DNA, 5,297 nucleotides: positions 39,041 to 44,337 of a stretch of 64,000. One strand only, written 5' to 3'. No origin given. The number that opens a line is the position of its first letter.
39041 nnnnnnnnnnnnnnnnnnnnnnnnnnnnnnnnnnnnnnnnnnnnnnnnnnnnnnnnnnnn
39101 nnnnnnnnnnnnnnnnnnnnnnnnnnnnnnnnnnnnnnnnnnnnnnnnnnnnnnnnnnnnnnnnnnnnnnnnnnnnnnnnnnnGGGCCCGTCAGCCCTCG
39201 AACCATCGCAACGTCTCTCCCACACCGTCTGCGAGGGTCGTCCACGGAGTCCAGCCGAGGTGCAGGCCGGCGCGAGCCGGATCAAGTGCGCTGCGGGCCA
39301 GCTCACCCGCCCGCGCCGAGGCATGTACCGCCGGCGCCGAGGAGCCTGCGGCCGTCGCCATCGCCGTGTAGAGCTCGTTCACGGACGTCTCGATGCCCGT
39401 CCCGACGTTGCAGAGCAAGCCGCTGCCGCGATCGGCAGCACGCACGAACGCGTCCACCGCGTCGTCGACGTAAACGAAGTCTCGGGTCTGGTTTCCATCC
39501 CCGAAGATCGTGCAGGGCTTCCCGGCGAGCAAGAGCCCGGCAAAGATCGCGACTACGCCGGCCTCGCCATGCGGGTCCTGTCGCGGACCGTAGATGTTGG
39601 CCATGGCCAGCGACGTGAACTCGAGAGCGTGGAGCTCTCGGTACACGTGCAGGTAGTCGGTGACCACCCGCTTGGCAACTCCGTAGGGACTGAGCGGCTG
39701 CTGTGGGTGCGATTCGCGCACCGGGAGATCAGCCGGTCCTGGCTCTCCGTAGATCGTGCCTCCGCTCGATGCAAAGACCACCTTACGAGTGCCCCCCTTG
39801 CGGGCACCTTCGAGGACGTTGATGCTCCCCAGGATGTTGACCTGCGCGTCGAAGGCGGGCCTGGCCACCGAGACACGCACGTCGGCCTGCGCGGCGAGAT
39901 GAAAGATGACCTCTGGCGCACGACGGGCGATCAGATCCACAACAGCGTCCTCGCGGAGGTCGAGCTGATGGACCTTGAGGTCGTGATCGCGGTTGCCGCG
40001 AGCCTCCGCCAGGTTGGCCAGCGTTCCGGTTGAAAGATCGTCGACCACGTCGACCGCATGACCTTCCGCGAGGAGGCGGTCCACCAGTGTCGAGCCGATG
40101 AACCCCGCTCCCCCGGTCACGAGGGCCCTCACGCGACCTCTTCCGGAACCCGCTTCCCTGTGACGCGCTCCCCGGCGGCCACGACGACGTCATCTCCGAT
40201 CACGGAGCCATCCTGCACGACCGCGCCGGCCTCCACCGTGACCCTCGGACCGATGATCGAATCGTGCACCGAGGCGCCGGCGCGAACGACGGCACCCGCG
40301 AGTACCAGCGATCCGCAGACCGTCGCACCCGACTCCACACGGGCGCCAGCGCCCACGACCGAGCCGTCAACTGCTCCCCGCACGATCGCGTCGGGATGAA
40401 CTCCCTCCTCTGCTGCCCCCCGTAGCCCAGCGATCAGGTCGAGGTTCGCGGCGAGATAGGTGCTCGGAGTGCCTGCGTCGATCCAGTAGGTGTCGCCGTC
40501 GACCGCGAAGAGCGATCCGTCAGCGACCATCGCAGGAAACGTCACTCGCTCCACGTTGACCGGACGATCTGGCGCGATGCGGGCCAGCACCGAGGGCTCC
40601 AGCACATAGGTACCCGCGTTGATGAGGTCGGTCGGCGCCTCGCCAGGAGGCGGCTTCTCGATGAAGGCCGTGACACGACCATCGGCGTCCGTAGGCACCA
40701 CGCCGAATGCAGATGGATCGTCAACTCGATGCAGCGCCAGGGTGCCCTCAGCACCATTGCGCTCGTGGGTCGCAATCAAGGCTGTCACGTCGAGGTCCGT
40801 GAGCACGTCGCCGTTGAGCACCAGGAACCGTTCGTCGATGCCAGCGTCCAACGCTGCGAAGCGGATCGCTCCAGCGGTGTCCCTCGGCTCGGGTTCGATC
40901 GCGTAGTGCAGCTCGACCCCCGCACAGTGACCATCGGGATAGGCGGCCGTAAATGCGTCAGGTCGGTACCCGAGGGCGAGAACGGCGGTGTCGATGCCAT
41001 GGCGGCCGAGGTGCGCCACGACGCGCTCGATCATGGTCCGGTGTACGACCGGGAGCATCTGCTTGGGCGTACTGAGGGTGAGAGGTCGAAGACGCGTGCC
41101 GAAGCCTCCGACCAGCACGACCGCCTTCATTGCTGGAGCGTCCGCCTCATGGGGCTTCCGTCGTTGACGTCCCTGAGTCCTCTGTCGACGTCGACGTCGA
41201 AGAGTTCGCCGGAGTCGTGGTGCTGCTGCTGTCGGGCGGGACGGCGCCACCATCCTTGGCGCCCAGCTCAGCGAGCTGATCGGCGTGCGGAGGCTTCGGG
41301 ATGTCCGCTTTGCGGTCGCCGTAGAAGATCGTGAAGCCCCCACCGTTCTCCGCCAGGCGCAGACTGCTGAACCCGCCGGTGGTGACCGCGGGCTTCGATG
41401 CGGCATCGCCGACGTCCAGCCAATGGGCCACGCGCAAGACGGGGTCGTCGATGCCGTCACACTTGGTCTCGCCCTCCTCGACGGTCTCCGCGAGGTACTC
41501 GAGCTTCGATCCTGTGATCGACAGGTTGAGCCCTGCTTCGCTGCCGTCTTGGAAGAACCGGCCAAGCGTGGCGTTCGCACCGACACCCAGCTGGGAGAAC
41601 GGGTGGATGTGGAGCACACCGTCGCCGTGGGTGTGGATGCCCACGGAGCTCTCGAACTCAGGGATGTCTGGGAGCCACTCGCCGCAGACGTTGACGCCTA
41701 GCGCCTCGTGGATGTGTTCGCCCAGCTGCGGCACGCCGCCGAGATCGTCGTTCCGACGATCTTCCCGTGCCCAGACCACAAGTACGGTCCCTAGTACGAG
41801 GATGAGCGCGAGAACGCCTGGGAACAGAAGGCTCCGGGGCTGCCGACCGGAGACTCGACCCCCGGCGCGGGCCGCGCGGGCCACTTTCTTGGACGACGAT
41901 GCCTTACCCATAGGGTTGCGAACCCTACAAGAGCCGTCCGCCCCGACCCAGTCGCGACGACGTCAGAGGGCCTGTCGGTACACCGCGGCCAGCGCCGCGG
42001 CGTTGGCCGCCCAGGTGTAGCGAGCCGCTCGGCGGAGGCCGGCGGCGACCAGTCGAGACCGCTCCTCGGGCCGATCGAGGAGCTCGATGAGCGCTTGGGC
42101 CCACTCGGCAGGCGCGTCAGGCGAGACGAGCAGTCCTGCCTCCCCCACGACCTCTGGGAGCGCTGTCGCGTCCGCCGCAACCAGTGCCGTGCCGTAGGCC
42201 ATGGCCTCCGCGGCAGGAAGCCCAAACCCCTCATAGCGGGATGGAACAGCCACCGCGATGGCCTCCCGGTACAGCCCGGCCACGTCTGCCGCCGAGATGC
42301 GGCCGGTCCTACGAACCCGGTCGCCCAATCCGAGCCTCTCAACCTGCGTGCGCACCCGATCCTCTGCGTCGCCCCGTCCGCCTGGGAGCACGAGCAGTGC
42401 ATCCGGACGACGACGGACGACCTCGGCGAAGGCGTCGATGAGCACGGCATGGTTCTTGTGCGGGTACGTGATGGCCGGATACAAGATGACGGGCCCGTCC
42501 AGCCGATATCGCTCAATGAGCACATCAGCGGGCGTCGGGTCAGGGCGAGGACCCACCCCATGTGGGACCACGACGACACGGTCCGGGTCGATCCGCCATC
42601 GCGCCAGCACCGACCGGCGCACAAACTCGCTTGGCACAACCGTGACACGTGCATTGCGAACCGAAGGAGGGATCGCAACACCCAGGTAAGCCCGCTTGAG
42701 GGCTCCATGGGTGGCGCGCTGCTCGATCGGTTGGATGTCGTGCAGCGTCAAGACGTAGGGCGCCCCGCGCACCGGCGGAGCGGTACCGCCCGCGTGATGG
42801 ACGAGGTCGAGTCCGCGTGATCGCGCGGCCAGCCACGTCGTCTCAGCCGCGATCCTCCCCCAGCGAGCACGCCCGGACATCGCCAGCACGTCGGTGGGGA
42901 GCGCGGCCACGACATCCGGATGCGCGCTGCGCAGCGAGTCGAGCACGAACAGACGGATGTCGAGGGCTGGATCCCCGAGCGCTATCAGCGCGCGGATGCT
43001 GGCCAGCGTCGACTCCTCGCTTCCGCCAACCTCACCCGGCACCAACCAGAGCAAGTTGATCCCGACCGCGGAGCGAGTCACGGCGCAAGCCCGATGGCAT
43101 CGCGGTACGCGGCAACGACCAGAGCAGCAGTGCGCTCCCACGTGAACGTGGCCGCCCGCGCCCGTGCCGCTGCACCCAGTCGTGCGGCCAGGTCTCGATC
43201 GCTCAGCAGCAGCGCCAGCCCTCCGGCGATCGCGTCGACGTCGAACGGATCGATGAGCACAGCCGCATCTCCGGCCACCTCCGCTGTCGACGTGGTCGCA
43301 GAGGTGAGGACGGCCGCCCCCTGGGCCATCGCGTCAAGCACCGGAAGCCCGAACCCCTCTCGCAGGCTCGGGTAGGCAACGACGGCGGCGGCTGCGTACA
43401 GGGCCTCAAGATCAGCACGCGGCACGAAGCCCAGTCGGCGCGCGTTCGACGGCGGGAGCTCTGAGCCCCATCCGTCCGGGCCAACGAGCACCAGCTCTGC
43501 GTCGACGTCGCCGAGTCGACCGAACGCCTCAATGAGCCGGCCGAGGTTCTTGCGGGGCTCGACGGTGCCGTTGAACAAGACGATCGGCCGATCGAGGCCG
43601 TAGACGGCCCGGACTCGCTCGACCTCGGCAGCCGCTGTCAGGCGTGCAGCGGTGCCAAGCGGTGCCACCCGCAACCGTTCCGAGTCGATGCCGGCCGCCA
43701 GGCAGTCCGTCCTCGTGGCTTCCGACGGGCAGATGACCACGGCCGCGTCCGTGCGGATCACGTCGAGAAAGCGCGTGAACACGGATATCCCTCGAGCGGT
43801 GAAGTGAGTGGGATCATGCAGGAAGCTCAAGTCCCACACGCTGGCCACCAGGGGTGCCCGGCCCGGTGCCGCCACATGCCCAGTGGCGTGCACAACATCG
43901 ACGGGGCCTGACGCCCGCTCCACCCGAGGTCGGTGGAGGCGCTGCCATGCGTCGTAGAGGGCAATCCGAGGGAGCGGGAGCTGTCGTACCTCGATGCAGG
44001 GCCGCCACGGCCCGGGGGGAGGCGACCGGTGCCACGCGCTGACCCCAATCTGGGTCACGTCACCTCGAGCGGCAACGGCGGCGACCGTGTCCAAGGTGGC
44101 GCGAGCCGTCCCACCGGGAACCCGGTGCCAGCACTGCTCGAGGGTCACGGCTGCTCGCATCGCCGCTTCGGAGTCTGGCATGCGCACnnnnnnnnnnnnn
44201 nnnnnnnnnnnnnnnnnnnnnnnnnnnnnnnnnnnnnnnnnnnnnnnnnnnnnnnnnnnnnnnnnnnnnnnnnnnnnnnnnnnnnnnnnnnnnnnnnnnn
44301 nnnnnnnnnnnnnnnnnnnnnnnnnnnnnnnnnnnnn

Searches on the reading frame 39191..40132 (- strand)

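Call 64: search_protein_families(library=pfam, proteins=[window:39191-40132:-], max_evalue=0.0001)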
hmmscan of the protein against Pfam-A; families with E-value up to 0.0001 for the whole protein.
window:39191-40132:- (313 aa): 6 families
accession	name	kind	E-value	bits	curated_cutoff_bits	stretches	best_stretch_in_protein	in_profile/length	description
PF01370.27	Epimerase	-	1.4e-57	195.3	20.9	1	3-238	1-234/240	NAD dependent epimerase/dehydratase family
PF16363.11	GDP_Man_Dehyd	-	5.6e-54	184.2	27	1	4-306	1-331/332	GDP-mannose 4,6 dehydratase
PF01073.25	3Beta_HSD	-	3.7e-17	62.7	22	1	4-233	1-229/280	3-beta hydroxysteroid dehydrogenase/isomerase family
PF02719.21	Polysacc_synt_2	-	3e-12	46.8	20.2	1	4-123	2-128/293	Polysaccharide biosynthesis protein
PF04321.23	RmlD_sub_bind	-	8.8e-08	32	27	1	1-155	1-130/287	RmlD substrate binding domain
PF07993.18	NAD_binding_4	-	1.9e-06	27.7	20.1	0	51-130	69-143/258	Male sterility protein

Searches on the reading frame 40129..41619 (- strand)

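Call 64: search_protein_families(library=pfam, proteins=[window:40129-41619:-], max_evalue=0.0001)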
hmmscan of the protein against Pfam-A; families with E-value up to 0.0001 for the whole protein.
window:40129-41619:- (496 aa): 5 families
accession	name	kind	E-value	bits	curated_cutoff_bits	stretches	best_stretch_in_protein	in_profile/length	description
PF00483.29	NTP_transferase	-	9.6e-45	153.5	21.2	1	165-395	1-242/245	Nucleotidyl transferase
PF25084.1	LbH_EIF2B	-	1.7e-09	38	54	1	417-483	36-102/105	EIF2B subunit epsilon LbH domain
PF12804.13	NTP_transf_3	-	1.4e-08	35.6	27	1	166-294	1-120/160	MobA-like NTP transferase domain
PF24894.1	Hexapep_GlmU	-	8.1e-07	29.5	23.3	1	410-486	9-83/104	GlmU-like, C-terminal hexapeptide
PF00132.30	Hexapep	-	1.8e-06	27.8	27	1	453-483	1-31/36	Bacterial transferase hexapeptide (six repeats)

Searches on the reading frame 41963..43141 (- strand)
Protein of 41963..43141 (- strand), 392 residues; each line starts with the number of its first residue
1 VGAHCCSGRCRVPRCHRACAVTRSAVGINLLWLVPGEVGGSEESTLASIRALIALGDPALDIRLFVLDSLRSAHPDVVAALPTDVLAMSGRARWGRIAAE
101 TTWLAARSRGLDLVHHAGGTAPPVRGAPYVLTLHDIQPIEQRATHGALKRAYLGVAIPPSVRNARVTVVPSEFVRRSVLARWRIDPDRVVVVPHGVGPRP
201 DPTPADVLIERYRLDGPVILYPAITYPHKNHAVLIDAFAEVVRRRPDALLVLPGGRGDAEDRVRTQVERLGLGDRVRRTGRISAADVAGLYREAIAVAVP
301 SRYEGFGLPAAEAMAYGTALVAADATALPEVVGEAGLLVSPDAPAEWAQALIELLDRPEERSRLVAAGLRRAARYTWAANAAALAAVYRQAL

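Call 64: search_protein_families(library=pfam, proteins=[window:41963-43141:-], max_evalue=0.0001)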
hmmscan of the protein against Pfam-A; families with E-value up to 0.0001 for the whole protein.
window:41963-43141:- (392 aa): 5 families
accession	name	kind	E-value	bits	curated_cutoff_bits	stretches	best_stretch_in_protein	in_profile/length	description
PF00534.26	Glycos_transf_1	-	1.1e-31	110.1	26.4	1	215-368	14-169/172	Glycosyl transferases group 1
PF13692.12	Glyco_trans_1_4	-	9.6e-30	104.1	27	1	217-356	2-141/142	Glycosyl transferases group 1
PF13439.12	Glyco_transf_4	-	6.8e-13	49.4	28.5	1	38-196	1-166/170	Glycosyltransferase Family 4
PF20706.3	GT4-conflict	-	3.7e-10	39.8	26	1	228-384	211-385/385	Family 4 Glycosyltransferase in conflict systems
PF13524.12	Glyco_trans_1_2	-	1.6e-08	35.1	25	1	270-384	27-142/144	Glycosyl transferase-like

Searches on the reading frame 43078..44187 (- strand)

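Call 64: search_protein_families(library=pfam, proteins=[window:43078-44187:-], max_evalue=0.0001)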
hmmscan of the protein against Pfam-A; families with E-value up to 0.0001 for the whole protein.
window:43078-44187:- (369 aa): 4 families
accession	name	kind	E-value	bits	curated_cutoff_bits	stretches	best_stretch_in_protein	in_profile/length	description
PF00534.26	Glycos_transf_1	-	3.1e-26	92.4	26.4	1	199-343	14-171/172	Glycosyl transferases group 1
PF13692.12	Glyco_trans_1_4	-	5e-21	75.9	27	1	200-330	1-142/142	Glycosyl transferases group 1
PF13524.12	Glyco_trans_1_2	-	7.3e-09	36.1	25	1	218-355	5-140/144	Glycosyl transferase-like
PF13439.12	Glyco_transf_4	-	3.5e-08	34.1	28.5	1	24-178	1-165/170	Glycosyltransferase Family 4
